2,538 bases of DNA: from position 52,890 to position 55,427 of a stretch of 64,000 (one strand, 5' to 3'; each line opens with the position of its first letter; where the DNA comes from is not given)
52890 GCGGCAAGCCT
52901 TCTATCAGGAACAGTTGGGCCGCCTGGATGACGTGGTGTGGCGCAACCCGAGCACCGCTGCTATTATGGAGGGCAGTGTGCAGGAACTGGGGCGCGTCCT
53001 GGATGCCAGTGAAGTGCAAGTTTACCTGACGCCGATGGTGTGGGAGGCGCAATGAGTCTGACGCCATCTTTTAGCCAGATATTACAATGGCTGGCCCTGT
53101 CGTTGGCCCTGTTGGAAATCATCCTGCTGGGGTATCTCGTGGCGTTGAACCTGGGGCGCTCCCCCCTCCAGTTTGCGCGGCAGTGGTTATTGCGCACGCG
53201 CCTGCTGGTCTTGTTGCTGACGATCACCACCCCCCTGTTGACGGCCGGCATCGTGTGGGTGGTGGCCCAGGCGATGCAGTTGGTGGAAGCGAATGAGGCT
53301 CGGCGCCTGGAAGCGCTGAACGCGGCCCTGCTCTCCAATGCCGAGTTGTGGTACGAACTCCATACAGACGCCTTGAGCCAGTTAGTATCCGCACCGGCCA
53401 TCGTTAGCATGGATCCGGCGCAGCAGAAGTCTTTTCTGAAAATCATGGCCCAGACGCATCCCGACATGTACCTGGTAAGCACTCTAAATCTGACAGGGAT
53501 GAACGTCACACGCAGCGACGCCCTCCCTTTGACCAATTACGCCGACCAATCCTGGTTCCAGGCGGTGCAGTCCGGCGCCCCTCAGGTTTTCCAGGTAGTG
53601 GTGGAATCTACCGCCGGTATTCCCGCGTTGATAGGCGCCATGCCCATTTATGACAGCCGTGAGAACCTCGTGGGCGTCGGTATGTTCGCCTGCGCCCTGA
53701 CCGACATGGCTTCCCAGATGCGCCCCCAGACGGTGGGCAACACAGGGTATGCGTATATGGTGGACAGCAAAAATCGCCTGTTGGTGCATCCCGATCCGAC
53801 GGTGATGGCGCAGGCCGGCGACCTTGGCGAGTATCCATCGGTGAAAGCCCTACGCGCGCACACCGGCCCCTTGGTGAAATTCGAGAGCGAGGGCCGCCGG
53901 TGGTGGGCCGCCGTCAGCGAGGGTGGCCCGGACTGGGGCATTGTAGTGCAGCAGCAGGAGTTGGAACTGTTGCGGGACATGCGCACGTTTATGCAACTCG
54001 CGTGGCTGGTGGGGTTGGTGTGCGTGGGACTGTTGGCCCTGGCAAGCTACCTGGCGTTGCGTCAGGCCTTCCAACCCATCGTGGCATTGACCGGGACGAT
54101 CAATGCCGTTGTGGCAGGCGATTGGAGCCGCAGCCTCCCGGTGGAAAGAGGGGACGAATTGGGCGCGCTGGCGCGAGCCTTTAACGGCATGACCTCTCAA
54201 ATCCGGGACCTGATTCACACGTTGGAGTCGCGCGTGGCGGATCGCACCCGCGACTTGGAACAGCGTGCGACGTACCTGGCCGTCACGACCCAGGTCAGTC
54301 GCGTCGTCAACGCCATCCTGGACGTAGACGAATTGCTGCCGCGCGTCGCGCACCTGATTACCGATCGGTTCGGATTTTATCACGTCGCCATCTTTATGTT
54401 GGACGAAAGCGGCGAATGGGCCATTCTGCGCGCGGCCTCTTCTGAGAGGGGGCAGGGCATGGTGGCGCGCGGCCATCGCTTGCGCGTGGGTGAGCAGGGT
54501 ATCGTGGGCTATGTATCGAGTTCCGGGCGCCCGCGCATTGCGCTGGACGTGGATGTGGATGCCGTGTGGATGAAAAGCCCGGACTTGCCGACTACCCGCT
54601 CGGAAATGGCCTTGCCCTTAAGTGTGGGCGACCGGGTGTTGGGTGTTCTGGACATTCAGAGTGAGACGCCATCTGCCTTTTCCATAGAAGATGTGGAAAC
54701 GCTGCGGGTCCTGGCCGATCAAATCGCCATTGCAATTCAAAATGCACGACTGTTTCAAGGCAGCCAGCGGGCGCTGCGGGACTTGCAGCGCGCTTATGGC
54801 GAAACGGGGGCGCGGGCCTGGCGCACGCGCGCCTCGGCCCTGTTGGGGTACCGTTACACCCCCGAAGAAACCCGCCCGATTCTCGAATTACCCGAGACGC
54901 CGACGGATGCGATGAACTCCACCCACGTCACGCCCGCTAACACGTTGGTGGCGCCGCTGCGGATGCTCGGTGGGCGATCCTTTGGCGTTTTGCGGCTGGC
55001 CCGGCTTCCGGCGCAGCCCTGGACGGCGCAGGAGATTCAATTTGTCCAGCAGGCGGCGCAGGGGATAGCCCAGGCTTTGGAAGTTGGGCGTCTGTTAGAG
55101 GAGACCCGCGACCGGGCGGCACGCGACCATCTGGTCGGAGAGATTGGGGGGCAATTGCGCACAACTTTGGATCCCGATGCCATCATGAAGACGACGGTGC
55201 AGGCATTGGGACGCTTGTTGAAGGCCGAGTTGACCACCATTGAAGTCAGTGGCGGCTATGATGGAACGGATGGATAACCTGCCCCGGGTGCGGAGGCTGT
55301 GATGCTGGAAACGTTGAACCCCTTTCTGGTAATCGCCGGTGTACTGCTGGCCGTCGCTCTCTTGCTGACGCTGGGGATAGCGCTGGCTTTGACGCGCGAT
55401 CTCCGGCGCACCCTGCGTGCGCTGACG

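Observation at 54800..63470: Each GAF paralog ends in a conserved orphan helix module (D-x-D-x-[IV]-L-x-T-x-[IV]-x-E-L-G-R-L) that resembles only the first helix of a GAF domain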

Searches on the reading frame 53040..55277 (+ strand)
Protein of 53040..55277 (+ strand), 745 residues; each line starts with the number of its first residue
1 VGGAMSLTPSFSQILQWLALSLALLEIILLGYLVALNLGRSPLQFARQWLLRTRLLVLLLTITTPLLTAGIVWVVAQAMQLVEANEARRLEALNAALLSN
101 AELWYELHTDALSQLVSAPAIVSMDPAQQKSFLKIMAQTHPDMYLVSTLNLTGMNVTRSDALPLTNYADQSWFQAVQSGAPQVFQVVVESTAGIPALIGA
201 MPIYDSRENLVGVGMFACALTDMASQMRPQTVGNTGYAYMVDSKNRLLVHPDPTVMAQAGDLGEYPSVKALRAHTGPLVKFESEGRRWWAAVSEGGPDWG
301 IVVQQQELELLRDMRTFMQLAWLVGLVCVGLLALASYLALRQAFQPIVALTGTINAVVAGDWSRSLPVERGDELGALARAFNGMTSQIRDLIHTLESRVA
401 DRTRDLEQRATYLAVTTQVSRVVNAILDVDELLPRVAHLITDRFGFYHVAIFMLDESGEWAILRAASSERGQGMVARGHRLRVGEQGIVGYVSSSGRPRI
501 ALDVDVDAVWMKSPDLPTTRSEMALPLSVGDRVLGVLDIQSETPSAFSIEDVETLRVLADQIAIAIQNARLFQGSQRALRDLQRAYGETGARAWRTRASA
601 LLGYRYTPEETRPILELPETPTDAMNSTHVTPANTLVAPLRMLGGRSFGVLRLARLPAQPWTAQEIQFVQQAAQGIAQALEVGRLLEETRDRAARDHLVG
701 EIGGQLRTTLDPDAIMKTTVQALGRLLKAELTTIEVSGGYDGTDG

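Call 3: search_protein_families(library=pfam, proteins=[window:53040-55277:+], max_evalue=0.01)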
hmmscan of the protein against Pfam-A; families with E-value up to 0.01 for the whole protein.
window:53040-55277:+ (745 aa): 6 families
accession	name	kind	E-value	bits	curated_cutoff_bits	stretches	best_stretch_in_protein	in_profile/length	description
PF13185.12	GAF_2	-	2.5e-27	96.2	28.6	2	427-567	2-136/136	GAF domain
PF01590.32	GAF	-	8.7e-24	85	22.4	2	428-566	1-133/133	GAF domain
PF13492.12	GAF_3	-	2.9e-17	63.7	27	2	428-568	1-129/129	GAF domain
PF02743.24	dCache_1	-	7e-15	55.6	45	1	109-258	30-190/240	Cache domain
PF00672.30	HAMP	-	6.3e-11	42.9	25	1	341-390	4-53/53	HAMP domain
PF17201.10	Cache_3-Cache_2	-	2.5e-05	24.2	27.7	1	202-313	166-292/299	Cache 3/Cache 2 fusion domain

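Call 8: search_protein_families(library=ncbifam, proteins=[window:53040-55277:+], max_evalue=0.01)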
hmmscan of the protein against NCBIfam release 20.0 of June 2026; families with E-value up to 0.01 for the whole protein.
window:53040-55277:+ (745 aa): 22 families
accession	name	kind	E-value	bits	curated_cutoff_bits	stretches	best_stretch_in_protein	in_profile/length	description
NF038263.1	prot_phos_SiaA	equivalog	1.1e-16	60.6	700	1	319-417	310-408/658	biofilm regulation protein phosphatase SiaA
NF008184.0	PRK10935.1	equivalog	2e-11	43.3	553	1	323-451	155-285/565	nitrate/nitrite two-component system sensor histidine kinase NarQ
NF011874.0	PRK15347.1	equivalog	7.6e-11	40.8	852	1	296-408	273-386/921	two component system sensor kinase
NF007896.0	PRK10600.1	equivalog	5.1e-09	35.3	578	1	330-424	164-259/598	nitrate/nitrite two-component system sensor histidine kinase NarX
NF040691.1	MtrAB_MtrB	equivalog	1.8e-08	33.8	450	1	319-396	188-265/507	MtrAB system histidine kinase MtrB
NF053592.1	HK_near_YfiR_like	equivalog_domain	3.3e-08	33.4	194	1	280-389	112-222/223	sensor histidine kinase, YfiR-like protein-associated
TIGR01817.1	nifA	equivalog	2.2e-07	30.1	528.85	1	415-581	6-172/534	nif-specific transcriptional activator NifA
NF052458.1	PhdiestGepA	equivalog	2.6e-07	29.2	1200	1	294-399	319-425/840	phosphodiesterase GepA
NF011958.0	PRK15429.1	equivalog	3.2e-07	29.3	830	1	524-577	302-355/692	formate hydrogenlyase transcriptional activator FlhA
NF058645.1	MCPCtpMPsAe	equivalog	7.4e-07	28.3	900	1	304-412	190-296/558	methyl-accepting chemotaxis protein CtpM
NF012163.2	BaeS_SmeS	equivalog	1e-06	28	500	1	318-407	163-252/457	sensor histidine kinase efflux regulator BaeS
NF033092.0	HK_WalK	equivalog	1.2e-06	27.4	725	1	309-397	167-255/594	cell wall metabolism sensor histidine kinase WalK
NF047786.1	his_kin_MadS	equivalog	1.7e-06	27.4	500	1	519-593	127-201/434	MadS family sensor histidine kinase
NF033090.1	HK_VanS_B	exception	1.8e-06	27.2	920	1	326-416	144-230/447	vancomycin resistance histidine kinase VanS-B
TIGR01386.1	cztS_silS_copS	subfamily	7.9e-06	25.1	292.55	1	298-419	143-265/457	heavy metal sensor histidine kinase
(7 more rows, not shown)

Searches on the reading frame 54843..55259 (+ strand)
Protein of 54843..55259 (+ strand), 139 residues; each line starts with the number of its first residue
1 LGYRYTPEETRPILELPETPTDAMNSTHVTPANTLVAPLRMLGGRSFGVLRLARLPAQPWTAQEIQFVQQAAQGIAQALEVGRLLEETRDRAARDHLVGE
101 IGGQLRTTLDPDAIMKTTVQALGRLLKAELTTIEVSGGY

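Call 53: search_protein_families(library=pfam, max_evalue=1, proteins=[window:54843-55259:+])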
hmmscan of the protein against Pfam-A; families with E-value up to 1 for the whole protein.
seq(139 aa): 4 families
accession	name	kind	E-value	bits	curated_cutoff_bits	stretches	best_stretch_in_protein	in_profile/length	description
PF01590.32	GAF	-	3.6e-08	34.4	22.4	1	31-79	87-133/133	GAF domain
PF13185.12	GAF_2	-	1.6e-06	28.8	28.6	1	24-80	81-136/136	GAF domain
PF13492.12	GAF_3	-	1.8e-05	25.6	27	1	30-80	79-128/129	GAF domain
PF19956.5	EAD2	-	0.089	13.5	23.8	0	87-116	9-37/81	Effector-associated domain 2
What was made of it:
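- On Circularly permuted GAF (W-YxY module plus tail as one fold): Permuted order gives one stretch over profile positions 1-133 in 4 of 5 sequences (call 53).
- With the tail moved in front, one stretch covers 1-133 in 4 of 5 sequences, with a gain of 1.7-7.6 bits (call 53).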
